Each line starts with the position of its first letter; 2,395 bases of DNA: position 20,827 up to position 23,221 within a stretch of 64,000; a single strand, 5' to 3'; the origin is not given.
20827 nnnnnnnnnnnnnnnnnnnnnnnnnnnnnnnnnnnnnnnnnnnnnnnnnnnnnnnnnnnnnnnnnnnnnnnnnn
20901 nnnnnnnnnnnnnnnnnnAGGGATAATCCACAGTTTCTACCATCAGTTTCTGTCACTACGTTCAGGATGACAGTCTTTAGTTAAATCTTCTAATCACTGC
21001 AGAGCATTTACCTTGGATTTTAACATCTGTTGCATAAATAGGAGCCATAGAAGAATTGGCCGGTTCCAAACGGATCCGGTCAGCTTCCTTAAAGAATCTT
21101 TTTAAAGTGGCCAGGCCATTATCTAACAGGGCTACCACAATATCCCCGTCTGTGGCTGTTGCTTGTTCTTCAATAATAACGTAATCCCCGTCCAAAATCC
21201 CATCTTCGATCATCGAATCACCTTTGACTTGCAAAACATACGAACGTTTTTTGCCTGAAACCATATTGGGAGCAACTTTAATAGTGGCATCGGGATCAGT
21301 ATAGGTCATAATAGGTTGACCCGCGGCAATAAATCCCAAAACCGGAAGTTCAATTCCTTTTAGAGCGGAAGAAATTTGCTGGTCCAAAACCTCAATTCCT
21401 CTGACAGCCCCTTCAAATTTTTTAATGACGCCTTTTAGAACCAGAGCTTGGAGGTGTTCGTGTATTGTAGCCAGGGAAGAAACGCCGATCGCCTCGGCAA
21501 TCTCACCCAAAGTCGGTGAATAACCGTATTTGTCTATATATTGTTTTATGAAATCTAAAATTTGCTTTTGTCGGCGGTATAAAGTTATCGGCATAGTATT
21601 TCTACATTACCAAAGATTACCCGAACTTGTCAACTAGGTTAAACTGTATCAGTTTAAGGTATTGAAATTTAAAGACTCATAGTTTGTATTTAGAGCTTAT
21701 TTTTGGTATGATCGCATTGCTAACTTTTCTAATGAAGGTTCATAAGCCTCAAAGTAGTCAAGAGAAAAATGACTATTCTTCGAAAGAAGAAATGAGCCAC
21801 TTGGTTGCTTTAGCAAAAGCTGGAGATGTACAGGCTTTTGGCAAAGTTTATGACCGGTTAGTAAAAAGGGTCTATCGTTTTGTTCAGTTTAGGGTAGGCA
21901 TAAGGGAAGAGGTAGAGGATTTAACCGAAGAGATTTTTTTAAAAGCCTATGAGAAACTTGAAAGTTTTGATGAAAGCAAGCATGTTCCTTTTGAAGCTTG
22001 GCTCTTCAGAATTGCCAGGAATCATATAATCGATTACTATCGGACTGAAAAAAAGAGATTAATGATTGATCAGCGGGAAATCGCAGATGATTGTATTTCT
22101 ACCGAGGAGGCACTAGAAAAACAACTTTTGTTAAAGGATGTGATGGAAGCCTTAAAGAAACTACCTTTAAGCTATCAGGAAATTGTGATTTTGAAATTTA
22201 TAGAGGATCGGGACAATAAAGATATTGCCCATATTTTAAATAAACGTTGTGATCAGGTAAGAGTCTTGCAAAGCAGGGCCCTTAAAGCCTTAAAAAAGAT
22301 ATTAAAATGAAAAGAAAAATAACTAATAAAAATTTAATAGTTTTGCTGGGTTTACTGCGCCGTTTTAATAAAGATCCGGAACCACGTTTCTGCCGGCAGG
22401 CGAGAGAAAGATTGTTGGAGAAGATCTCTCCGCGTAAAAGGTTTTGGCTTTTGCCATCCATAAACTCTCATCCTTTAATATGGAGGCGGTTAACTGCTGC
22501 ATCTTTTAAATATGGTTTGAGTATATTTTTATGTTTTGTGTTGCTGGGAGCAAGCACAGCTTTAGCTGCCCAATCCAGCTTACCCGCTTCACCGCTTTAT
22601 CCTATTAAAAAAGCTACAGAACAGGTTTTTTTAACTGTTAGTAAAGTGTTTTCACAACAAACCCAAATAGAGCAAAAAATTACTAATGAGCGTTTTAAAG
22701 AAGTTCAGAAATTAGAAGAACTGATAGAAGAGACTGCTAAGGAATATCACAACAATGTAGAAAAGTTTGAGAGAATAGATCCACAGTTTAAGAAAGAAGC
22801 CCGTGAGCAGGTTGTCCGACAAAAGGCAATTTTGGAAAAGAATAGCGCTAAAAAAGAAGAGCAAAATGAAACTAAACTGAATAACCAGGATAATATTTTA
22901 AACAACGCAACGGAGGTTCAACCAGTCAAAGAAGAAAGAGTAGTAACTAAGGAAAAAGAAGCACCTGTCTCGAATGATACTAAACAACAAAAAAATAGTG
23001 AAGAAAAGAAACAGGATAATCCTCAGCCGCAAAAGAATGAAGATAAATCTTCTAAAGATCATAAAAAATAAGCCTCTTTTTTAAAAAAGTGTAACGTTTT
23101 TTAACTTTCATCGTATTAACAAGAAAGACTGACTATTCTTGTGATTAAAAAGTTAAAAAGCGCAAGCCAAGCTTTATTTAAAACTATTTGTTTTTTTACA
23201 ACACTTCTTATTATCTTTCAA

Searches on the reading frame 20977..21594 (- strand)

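Call 18: search_protein_families(library=pfam, proteins=[window:20977-21594:-], max_evalue=0.001)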
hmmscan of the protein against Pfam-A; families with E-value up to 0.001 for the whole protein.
window:20977-21594:- (205 aa): 2 families
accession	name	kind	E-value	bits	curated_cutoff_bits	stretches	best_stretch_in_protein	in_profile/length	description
PF00717.28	Peptidase_S24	-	3e-30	104.7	23.3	1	84-196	1-114/116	Peptidase S24-like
PF01726.22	LexA_DNA_bind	-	2.9e-18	65.8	23.7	1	5-66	4-65/65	LexA DNA binding domain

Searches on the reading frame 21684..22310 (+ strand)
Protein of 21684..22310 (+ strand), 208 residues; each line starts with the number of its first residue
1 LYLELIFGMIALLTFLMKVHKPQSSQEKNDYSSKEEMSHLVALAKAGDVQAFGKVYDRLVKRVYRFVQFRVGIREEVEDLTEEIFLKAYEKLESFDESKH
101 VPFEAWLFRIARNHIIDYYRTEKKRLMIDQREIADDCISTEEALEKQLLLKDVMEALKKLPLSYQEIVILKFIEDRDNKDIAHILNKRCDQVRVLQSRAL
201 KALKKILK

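Call 18: search_protein_families(library=pfam, proteins=[window:21684-22310:+], max_evalue=0.001)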
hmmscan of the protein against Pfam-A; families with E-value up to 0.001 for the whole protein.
window:21684-22310:+ (208 aa): 3 families
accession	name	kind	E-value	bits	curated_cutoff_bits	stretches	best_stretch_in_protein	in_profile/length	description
PF04542.20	Sigma70_r2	-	3.3e-19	68.9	24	1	56-124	2-70/71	Sigma-70 region 2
PF08281.18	Sigma70_r4_2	-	1.6e-08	34.5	25.7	1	152-203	3-54/54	Sigma-70, region 4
PF04545.22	Sigma70_r4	-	0.00036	20.4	24.1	1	156-205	1-50/50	Sigma-70, region 4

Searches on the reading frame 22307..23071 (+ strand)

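Call 18: search_protein_families(library=pfam, proteins=[window:22307-23071:+], max_evalue=0.001)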
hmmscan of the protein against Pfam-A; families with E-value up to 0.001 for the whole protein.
window:22307-23071:+ (254 aa): 1 family
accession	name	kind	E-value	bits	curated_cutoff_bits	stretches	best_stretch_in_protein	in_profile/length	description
PF18915.5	DUF5667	-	1.5e-05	25.8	27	1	91-193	2-91/99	Domain of unknown function (DUF5667)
